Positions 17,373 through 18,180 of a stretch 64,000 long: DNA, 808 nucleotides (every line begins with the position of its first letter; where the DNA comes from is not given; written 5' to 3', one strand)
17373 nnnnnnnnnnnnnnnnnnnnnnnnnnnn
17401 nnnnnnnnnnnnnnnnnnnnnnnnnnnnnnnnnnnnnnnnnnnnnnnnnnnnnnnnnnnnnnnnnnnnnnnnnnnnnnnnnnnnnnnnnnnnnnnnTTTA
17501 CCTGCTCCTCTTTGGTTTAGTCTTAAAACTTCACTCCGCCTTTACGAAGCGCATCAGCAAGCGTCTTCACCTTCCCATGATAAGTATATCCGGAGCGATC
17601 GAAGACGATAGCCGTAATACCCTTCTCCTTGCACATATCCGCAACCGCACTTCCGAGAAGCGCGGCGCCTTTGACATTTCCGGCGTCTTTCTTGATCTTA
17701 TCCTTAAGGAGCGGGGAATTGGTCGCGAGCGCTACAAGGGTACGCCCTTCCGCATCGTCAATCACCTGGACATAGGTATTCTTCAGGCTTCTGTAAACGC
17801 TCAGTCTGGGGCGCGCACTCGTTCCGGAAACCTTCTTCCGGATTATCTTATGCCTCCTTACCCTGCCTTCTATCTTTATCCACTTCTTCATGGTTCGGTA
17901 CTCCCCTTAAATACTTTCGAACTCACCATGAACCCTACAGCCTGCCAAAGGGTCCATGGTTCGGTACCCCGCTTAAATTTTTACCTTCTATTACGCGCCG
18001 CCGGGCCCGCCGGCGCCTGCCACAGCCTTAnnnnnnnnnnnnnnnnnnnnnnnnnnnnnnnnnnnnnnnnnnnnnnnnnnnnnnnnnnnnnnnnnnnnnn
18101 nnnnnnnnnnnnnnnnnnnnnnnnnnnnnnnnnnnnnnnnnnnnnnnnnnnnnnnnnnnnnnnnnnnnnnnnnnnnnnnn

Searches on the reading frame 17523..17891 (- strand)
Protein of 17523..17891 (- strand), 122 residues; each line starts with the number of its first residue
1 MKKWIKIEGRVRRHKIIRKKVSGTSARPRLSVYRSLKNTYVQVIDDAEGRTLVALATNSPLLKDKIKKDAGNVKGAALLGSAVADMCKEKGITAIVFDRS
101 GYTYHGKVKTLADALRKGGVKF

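Call 11: search_protein_families(library=ncbifam, proteins=[window:17523-17891:-])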
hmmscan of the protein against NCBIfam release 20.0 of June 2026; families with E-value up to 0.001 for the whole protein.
window:17523-17891:- (122 aa): 2 families
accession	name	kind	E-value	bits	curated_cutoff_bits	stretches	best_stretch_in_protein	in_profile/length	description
TIGR00060.1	L18_bact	equivalog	4e-32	111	87.85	1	8-122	3-114/114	50S ribosomal protein L18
NF006342.0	PRK08569.1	equivalog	7.2e-06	26.1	143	1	24-98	29-104/193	50S ribosomal protein L18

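Call 12: find_encoding_contigs(protein=window:17523-17891:-, flank=10000, max_places=10)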
Protein window:17523-17891:- (122 aa): 2 contigs read that carry it; 1 place shown.
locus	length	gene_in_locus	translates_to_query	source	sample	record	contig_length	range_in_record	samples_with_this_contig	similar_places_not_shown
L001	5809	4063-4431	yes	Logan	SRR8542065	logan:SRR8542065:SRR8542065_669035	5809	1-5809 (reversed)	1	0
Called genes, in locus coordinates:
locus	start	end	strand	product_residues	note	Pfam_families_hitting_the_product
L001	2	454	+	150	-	?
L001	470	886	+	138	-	PF00252:Ribosomal_L16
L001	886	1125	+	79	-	PF00831:Ribosomal_L29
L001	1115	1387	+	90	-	PF00366:Ribosomal_S17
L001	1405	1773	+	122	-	PF00238:Ribosomal_L14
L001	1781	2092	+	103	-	PF17136:ribosomal_L24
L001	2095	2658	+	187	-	PF00281:Ribosomal_L5, PF00673:Ribosomal_L5_C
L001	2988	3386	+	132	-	PF00410:Ribosomal_S8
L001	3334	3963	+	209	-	PF00347:Ribosomal_L6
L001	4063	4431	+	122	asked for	PF00861:Ribosomal_L18p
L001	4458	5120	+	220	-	PF00333:Ribosomal_S5, PF03719:Ribosomal_S5_C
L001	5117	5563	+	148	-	PF00828:Ribosomal_L27A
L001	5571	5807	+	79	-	?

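Call 15: find_homologous_proteins(query=window:17523-17891:-, max_evalue=1e-20)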
Query window:17523-17891:- (122 aa): 688 proteins with E <= 1e-20 among 1445 candidates; the best 120 are listed.
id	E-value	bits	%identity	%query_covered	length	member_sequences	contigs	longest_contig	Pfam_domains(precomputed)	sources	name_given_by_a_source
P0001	1.0e-71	256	100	100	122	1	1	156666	PF00861.28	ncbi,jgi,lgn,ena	ncbi:MAG: 50S ribosomal protein L18 [Candidatus Omnitrophota bacterium]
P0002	1.6e-60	220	84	100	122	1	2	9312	PF00861.28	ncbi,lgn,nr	ncbi:MAG: 50S ribosomal protein L18 [Candidatus Omnitrophica bacterium]|nr:50S ribosomal protein L18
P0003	1.5e-59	217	83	100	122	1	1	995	PF00861.28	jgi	-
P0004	2.2e-59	216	84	100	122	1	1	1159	PF00861.28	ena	-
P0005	2.6e-59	216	81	100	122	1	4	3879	PF00861.28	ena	-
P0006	2.7e-59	216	83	100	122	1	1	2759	PF00861.28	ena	-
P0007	8.0e-59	214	83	100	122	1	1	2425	PF00861.28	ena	-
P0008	3.2e-58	213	80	100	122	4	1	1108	PF00861.28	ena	-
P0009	3.2e-58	213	80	100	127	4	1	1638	PF00861.28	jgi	-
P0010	5.2e-58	212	80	100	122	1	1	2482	PF00861.28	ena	-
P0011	7.4e-58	211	81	100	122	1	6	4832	PF00861.28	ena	-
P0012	1.3e-57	211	80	100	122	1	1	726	PF00861.28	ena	-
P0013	9.5e-57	208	79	100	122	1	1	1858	PF00861.28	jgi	jgi:large subunit ribosomal protein L18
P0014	1.8e-56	207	80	100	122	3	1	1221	PF00861.28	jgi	-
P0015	2.2e-56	207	80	100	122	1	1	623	PF00861.28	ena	-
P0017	2.9e-56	206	77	100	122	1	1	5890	PF00861.28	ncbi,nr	ncbi:MAG: 50S ribosomal protein L18 [Candidatus Omnitrophica bacterium]|nr:50S ribosomal protein L18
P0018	5.9e-56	205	76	100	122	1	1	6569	PF00861.28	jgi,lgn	jgi:large subunit ribosomal protein L18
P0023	2.7e-55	203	76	100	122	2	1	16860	PF00861.28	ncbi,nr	ncbi:MAG: 50S ribosomal protein L18 [Candidatus Omnitrophota bacterium]|nr:50S ribosomal protein L18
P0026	9.4e-55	201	76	100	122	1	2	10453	PF00861.28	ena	-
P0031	2.3e-54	200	75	100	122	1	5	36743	PF00861.28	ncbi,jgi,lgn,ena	jgi:large subunit ribosomal protein L18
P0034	1.2e-53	198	72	100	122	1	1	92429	PF00861.28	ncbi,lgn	-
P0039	1.1e-52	195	74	100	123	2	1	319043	PF00861.28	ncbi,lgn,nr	ncbi:MAG: 50S ribosomal protein L18 [Candidatus Omnitrophica bacterium]|nr:50S ribosomal protein L18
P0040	4.1e-52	193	73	100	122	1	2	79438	PF00861.28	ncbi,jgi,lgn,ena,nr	ncbi:MAG: 50S ribosomal protein L18 [Candidatus Omnitrophota bacterium]|nr:50S ribosomal protein L18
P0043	1.8e-51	191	69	100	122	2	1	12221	PF00861.28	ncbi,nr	ncbi:MAG: 50S ribosomal protein L18 [Candidatus Omnitrophota bacterium]|nr:50S ribosomal protein L18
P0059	1.8e-49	184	69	100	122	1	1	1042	PF00861.28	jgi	jgi:large subunit ribosomal protein L18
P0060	2.0e-49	184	71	100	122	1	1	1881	PF00861.28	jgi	jgi:large subunit ribosomal protein L18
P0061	2.1e-49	184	69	100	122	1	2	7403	PF00861.28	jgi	jgi:large subunit ribosomal protein L18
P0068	2.4e-49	184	68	100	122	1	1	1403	PF00861.28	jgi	jgi:large subunit ribosomal protein L18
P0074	5.0e-49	183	66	100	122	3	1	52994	PF00861.28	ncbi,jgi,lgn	ncbi:MAG: 50S ribosomal protein L18 [Candidatus Omnitrophota bacterium]|jgi:large subunit ribosomal 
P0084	8.3e-49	182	68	100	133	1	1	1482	PF00861.28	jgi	jgi:large subunit ribosomal protein L18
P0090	1.3e-48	182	67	100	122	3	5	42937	PF00861.28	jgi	jgi:large subunit ribosomal protein L18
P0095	1.7e-48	181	66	100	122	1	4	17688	PF00861.28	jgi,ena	jgi:large subunit ribosomal protein L18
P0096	1.7e-48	181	67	99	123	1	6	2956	PF00861.28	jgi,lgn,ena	jgi:large subunit ribosomal protein L18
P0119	5.2e-48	180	69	100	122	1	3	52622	PF00861.28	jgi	jgi:large subunit ribosomal protein L18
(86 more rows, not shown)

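Call 17: find_encoding_contigs(protein=P0002, flank=8000, max_places=3)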
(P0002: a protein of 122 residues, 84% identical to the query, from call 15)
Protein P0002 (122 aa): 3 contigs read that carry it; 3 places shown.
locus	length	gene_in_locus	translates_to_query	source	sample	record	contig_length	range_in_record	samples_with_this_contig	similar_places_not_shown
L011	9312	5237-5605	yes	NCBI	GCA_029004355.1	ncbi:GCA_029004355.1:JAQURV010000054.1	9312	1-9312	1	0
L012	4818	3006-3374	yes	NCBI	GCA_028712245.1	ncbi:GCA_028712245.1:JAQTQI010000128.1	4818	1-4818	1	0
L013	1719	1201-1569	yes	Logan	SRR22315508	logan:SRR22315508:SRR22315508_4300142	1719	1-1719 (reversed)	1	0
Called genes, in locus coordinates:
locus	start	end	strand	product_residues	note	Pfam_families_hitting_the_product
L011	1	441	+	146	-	PF03947:Ribosomal_L2_C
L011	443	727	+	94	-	PF00203:Ribosomal_S19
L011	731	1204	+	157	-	PF00237:Ribosomal_L22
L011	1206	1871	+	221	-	PF07650:KH_2, PF00189:Ribosomal_S3_C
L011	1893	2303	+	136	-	PF00252:Ribosomal_L16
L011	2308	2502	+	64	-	PF00831:Ribosomal_L29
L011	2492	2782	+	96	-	PF00366:Ribosomal_S17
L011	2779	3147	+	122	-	PF00238:Ribosomal_L14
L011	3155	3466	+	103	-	PF00467:KOW (weak), PF17136:ribosomal_L24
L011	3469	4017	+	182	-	PF00281:Ribosomal_L5, PF00673:Ribosomal_L5_C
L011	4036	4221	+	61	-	PF00253:Ribosomal_S14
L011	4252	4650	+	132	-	PF00410:Ribosomal_S8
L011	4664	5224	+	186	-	PF00347:Ribosomal_L6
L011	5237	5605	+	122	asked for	PF00861:Ribosomal_L18p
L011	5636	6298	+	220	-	PF00333:Ribosomal_S5, PF03719:Ribosomal_S5_C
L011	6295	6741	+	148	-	PF00828:Ribosomal_L27A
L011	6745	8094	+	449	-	PF00344:SecY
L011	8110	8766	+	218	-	PF00406:ADK, PF13207:AAA_17, PF17213:Hydin_ADK (faint), PF05191:ADK_lid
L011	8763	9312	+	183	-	PF00557:Peptidase_M24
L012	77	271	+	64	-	PF00831:Ribosomal_L29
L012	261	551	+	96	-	PF00366:Ribosomal_S17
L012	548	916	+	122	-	PF00238:Ribosomal_L14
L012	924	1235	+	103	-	PF00467:KOW (weak), PF17136:ribosomal_L24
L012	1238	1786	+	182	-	PF00281:Ribosomal_L5, PF00673:Ribosomal_L5_C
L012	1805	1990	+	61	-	PF00253:Ribosomal_S14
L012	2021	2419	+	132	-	PF00410:Ribosomal_S8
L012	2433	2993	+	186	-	PF00347:Ribosomal_L6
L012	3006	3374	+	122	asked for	PF00861:Ribosomal_L18p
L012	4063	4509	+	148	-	PF00828:Ribosomal_L27A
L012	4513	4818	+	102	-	PF00344:SecY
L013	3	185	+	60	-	?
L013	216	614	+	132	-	PF00410:Ribosomal_S8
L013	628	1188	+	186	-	PF00347:Ribosomal_L6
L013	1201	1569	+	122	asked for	PF00861:Ribosomal_L18p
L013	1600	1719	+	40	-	?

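Call 18: find_encoding_contigs(protein=P0011, flank=8000, max_places=3)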
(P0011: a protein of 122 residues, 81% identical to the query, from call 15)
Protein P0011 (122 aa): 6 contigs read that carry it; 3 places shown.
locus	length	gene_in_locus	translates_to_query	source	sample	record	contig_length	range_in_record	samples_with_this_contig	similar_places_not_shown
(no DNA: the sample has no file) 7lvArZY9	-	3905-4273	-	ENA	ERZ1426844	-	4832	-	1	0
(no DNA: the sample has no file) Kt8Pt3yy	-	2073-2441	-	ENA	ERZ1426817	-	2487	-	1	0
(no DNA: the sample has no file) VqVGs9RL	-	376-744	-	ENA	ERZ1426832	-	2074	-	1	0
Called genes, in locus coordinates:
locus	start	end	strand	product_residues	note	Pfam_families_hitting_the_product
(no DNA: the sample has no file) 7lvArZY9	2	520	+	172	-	?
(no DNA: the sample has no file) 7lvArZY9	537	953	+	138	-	PF00252:Ribosomal_L16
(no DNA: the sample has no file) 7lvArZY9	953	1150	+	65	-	PF00831:Ribosomal_L29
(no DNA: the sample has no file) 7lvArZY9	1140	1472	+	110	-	PF00366:Ribosomal_S17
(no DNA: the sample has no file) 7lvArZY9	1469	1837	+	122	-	PF00238:Ribosomal_L14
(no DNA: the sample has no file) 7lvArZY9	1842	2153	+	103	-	PF00467:KOW (weak), PF17136:ribosomal_L24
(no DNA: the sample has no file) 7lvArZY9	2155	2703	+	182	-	PF00281:Ribosomal_L5, PF00673:Ribosomal_L5_C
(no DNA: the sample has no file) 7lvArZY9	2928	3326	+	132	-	PF00410:Ribosomal_S8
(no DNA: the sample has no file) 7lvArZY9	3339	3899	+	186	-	PF00347:Ribosomal_L6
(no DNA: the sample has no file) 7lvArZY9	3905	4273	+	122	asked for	PF00861:Ribosomal_L18p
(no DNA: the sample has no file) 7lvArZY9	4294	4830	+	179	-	?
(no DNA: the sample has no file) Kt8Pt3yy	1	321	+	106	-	?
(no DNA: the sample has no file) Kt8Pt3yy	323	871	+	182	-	PF00281:Ribosomal_L5, PF00673:Ribosomal_L5_C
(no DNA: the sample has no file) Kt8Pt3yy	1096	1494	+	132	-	PF00410:Ribosomal_S8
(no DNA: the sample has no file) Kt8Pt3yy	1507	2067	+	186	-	PF00347:Ribosomal_L6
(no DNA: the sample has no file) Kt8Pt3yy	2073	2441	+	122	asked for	PF00861:Ribosomal_L18p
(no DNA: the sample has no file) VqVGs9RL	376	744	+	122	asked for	PF00861:Ribosomal_L18p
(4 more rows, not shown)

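Call 19: find_encoding_contigs(protein=P0023, flank=8000, max_places=3)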
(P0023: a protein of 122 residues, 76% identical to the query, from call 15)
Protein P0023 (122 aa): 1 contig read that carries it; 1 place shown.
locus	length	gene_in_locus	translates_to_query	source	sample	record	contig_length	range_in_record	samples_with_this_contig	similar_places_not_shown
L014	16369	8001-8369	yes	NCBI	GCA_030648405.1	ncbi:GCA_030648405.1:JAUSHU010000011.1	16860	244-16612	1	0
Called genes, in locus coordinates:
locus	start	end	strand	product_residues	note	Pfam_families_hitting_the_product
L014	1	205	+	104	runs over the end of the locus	PF00338:Ribosomal_S10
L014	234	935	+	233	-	PF00297:Ribosomal_L3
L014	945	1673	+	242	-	PF00573:Ribosomal_L4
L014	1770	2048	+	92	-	PF00276:Ribosomal_L23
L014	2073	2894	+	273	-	PF00181:Ribosomal_L2_N, PF03947:Ribosomal_L2_C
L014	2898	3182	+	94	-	PF00203:Ribosomal_S19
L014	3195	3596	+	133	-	PF00237:Ribosomal_L22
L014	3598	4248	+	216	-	PF07650:KH_2, PF00189:Ribosomal_S3_C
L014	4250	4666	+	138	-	PF00252:Ribosomal_L16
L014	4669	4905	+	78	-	PF00831:Ribosomal_L29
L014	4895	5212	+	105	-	PF00366:Ribosomal_S17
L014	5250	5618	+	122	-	PF00238:Ribosomal_L14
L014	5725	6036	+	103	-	PF00467:KOW (weak), PF17136:ribosomal_L24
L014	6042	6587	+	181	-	PF00281:Ribosomal_L5, PF00673:Ribosomal_L5_C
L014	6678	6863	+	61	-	PF00253:Ribosomal_S14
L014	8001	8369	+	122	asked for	PF00861:Ribosomal_L18p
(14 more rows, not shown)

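Call 24: find_encoding_contigs(protein=P0031, flank=8000, max_places=2)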
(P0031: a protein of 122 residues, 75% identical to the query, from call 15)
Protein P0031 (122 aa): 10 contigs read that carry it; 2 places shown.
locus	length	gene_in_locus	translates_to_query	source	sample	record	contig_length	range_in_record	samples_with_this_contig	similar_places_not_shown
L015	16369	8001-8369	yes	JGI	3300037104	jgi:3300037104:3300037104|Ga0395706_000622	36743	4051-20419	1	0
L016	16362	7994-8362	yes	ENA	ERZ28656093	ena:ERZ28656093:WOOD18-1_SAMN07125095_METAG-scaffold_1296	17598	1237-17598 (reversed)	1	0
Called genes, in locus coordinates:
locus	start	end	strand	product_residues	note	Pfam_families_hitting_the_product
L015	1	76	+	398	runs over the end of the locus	PF00009:GTP_EFTU, PF03144:GTP_EFTU_D2, PF03143:GTP_EFTU_D3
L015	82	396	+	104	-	PF00338:Ribosomal_S10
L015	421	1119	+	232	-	PF00297:Ribosomal_L3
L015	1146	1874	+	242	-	PF00573:Ribosomal_L4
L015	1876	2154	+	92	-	PF00276:Ribosomal_L23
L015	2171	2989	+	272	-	PF00181:Ribosomal_L2_N, PF03947:Ribosomal_L2_C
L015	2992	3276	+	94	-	PF00203:Ribosomal_S19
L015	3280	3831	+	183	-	PF00237:Ribosomal_L22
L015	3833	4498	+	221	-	PF07650:KH_2, PF00189:Ribosomal_S3_C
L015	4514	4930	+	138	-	PF00252:Ribosomal_L16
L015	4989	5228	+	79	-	PF00831:Ribosomal_L29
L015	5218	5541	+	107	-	PF00366:Ribosomal_S17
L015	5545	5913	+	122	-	PF00238:Ribosomal_L14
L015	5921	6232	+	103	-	PF00467:KOW (weak), PF17136:ribosomal_L24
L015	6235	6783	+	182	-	PF00281:Ribosomal_L5, PF00673:Ribosomal_L5_C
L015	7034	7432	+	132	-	PF00410:Ribosomal_S8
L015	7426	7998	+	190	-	PF00347:Ribosomal_L6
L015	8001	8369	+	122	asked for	PF00861:Ribosomal_L18p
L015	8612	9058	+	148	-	PF00333:Ribosomal_S5, PF03719:Ribosomal_S5_C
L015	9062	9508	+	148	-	PF00828:Ribosomal_L27A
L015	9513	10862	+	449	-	PF00344:SecY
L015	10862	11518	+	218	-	PF00406:ADK, PF13207:AAA_17, PF17213:Hydin_ADK (faint), PF05191:ADK_lid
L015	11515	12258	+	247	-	PF00557:Peptidase_M24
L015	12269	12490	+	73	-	PF01176:eIF-1a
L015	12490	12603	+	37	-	PF00444:Ribosomal_L36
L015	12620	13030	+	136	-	PF00416:Ribosomal_S13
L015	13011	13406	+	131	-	PF00411:Ribosomal_S11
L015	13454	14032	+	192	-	PF00163:Ribosomal_S4, PF01479:S4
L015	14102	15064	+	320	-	PF01193:RNA_pol_L, PF01000:RNA_pol_A_bac, PF03118:RNA_pol_A_CTD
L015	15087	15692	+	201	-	PF01196:Ribosomal_L17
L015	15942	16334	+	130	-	-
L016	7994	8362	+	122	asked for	PF00861:Ribosomal_L18p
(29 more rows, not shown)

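Call 25: find_encoding_contigs(protein=P0034, flank=8000, max_places=2)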
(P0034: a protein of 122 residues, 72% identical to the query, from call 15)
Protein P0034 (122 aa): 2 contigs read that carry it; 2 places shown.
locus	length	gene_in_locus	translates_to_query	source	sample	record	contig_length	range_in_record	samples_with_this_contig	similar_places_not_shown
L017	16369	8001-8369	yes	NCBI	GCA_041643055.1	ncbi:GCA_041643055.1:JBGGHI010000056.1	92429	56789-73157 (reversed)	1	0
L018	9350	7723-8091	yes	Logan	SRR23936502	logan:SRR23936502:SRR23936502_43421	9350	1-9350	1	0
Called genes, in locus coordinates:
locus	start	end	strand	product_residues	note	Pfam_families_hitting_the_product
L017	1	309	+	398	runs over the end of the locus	PF00009:GTP_EFTU, PF03144:GTP_EFTU_D2, PF03143:GTP_EFTU_D3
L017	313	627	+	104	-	PF00338:Ribosomal_S10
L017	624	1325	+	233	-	PF00297:Ribosomal_L3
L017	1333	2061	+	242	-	PF00573:Ribosomal_L4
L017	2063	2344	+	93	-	PF00276:Ribosomal_L23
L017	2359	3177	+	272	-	PF00181:Ribosomal_L2_N, PF03947:Ribosomal_L2_C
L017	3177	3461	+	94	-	PF00203:Ribosomal_S19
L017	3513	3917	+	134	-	PF00237:Ribosomal_L22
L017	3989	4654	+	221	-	PF07650:KH_2, PF00189:Ribosomal_S3_C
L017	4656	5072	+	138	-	PF00252:Ribosomal_L16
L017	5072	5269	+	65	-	PF00831:Ribosomal_L29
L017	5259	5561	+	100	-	PF00366:Ribosomal_S17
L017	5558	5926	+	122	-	PF00238:Ribosomal_L14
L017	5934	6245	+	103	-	PF00467:KOW (weak), PF17136:ribosomal_L24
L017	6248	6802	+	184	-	PF00281:Ribosomal_L5, PF00673:Ribosomal_L5_C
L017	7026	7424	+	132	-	PF00410:Ribosomal_S8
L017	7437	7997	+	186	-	PF00347:Ribosomal_L6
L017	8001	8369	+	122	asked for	PF00861:Ribosomal_L18p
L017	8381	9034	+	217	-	PF00333:Ribosomal_S5, PF03719:Ribosomal_S5_C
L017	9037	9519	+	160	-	PF00828:Ribosomal_L27A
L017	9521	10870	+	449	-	PF00344:SecY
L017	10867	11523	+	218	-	PF00406:ADK, PF13207:AAA_17, PF17213:Hydin_ADK (faint), PF05191:ADK_lid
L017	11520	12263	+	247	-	PF00557:Peptidase_M24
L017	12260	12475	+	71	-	PF01176:eIF-1a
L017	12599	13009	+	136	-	PF00416:Ribosomal_S13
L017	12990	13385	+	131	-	PF00411:Ribosomal_S11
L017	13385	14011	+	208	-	PF00163:Ribosomal_S4, PF22421:SYY_C-terminal (weak), PF01479:S4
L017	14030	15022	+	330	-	PF01193:RNA_pol_L, PF01000:RNA_pol_A_bac, PF03118:RNA_pol_A_CTD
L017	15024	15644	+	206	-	PF01196:Ribosomal_L17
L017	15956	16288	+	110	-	PF13744:HTH_37, PF01381:HTH_3 (weak)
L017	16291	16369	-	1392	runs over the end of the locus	PF02985:HEAT (faint), PF13646:HEAT_2, PF03130:HEAT_PBS (faint), PF13646:HEAT_2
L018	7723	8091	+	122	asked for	PF00861:Ribosomal_L18p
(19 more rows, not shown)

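Call 26: find_encoding_contigs(protein=P0026, flank=8000, max_places=2)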
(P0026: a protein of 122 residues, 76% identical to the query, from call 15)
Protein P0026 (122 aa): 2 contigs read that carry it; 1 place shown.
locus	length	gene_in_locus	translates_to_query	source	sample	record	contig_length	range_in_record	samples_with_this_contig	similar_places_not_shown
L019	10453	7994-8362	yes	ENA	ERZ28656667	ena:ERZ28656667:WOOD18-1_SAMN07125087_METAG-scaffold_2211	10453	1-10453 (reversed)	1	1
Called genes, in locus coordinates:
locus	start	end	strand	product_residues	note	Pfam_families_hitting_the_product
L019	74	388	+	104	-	PF00338:Ribosomal_S10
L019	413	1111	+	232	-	PF00297:Ribosomal_L3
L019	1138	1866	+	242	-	PF00573:Ribosomal_L4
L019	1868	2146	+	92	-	PF00276:Ribosomal_L23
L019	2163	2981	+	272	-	PF00181:Ribosomal_L2_N, PF03947:Ribosomal_L2_C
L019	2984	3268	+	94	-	PF00203:Ribosomal_S19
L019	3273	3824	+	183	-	PF00237:Ribosomal_L22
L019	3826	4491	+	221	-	PF07650:KH_2, PF00189:Ribosomal_S3_C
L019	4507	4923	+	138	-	PF00252:Ribosomal_L16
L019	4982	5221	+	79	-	PF00831:Ribosomal_L29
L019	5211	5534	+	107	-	PF00366:Ribosomal_S17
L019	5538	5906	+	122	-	PF00238:Ribosomal_L14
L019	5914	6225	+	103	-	PF00467:KOW (weak), PF17136:ribosomal_L24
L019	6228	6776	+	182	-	PF00281:Ribosomal_L5, PF00673:Ribosomal_L5_C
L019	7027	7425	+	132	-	PF00410:Ribosomal_S8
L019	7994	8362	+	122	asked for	PF00861:Ribosomal_L18p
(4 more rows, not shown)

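Call 46: find_encoding_contigs(protein=P0039, flank=8000, max_places=1)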
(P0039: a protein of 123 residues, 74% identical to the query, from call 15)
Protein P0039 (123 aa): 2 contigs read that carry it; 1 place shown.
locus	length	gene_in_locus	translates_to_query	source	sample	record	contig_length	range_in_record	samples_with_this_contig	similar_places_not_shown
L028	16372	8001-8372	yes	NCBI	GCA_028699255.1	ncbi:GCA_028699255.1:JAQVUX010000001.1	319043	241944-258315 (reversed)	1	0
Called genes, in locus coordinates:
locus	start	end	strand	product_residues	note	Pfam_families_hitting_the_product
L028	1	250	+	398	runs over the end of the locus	PF00009:GTP_EFTU, PF03144:GTP_EFTU_D2, PF03143:GTP_EFTU_D3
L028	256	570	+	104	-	PF00338:Ribosomal_S10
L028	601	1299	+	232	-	PF00297:Ribosomal_L3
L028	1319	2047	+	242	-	PF00573:Ribosomal_L4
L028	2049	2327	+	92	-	PF00276:Ribosomal_L23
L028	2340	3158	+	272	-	PF00181:Ribosomal_L2_N, PF03947:Ribosomal_L2_C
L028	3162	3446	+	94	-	PF00203:Ribosomal_S19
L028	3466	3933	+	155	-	PF00237:Ribosomal_L22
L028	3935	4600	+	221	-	PF07650:KH_2, PF00189:Ribosomal_S3_C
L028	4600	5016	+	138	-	PF00252:Ribosomal_L16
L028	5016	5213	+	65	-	PF00831:Ribosomal_L29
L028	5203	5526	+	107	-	PF00366:Ribosomal_S17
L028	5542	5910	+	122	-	PF00238:Ribosomal_L14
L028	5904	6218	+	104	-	PF00467:KOW (weak), PF17136:ribosomal_L24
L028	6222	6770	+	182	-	PF00281:Ribosomal_L5, PF00673:Ribosomal_L5_C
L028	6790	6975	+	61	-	PF00253:Ribosomal_S14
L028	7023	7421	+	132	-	PF00410:Ribosomal_S8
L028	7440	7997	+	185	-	PF00347:Ribosomal_L6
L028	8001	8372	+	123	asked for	PF00861:Ribosomal_L18p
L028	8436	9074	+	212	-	PF00333:Ribosomal_S5, PF03719:Ribosomal_S5_C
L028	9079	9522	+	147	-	PF00828:Ribosomal_L27A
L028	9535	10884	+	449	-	PF00344:SecY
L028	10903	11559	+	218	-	PF00406:ADK, PF13207:AAA_17, PF17213:Hydin_ADK (faint), PF05191:ADK_lid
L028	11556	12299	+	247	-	PF00557:Peptidase_M24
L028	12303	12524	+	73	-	PF01176:eIF-1a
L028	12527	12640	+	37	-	PF00444:Ribosomal_L36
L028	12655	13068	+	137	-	PF00416:Ribosomal_S13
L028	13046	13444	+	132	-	PF00411:Ribosomal_S11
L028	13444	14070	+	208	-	PF00163:Ribosomal_S4, PF01479:S4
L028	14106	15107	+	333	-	PF01193:RNA_pol_L, PF01000:RNA_pol_A_bac, PF03118:RNA_pol_A_CTD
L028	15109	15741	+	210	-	PF01196:Ribosomal_L17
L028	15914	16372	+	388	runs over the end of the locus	PF00155:Aminotran_1_2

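Call 47: find_encoding_contigs(protein=P0018, flank=8000, max_places=1)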
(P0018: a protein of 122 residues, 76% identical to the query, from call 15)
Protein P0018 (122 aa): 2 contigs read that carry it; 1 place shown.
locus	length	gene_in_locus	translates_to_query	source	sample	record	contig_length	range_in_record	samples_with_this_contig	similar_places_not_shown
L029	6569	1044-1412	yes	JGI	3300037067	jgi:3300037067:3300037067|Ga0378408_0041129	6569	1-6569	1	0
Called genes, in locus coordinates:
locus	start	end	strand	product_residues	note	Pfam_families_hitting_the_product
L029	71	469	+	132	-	PF00410:Ribosomal_S8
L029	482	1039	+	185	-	PF00347:Ribosomal_L6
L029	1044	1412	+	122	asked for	PF00861:Ribosomal_L18p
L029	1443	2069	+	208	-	PF00333:Ribosomal_S5, PF03719:Ribosomal_S5_C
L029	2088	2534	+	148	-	PF00828:Ribosomal_L27A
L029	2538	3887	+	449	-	-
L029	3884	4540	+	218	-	PF00406:ADK, PF13207:AAA_17, PF17213:Hydin_ADK (faint), PF05191:ADK_lid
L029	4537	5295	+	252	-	PF00557:Peptidase_M24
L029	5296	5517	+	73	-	PF01176:eIF-1a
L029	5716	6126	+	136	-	PF00416:Ribosomal_S13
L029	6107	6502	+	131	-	PF00411:Ribosomal_S11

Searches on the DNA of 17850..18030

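Call 45: search_rna_families(source=window, start=17850, end=18030, threshold=evalue, max_evalue=10)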
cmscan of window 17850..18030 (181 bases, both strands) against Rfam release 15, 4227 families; matches with E-value up to 10: 2.
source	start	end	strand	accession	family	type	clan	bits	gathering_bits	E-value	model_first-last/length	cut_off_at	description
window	17980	18023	+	RF01365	CRISPR-DR52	Gene; CRISPR;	-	14.3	50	3.6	1-37/37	no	CRISPR RNA direct repeat element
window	17908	17968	-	RF03709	MIR1878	Gene; miRNA;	-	13.4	70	8.2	1-100/100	no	MIR1878 microRNA precursor family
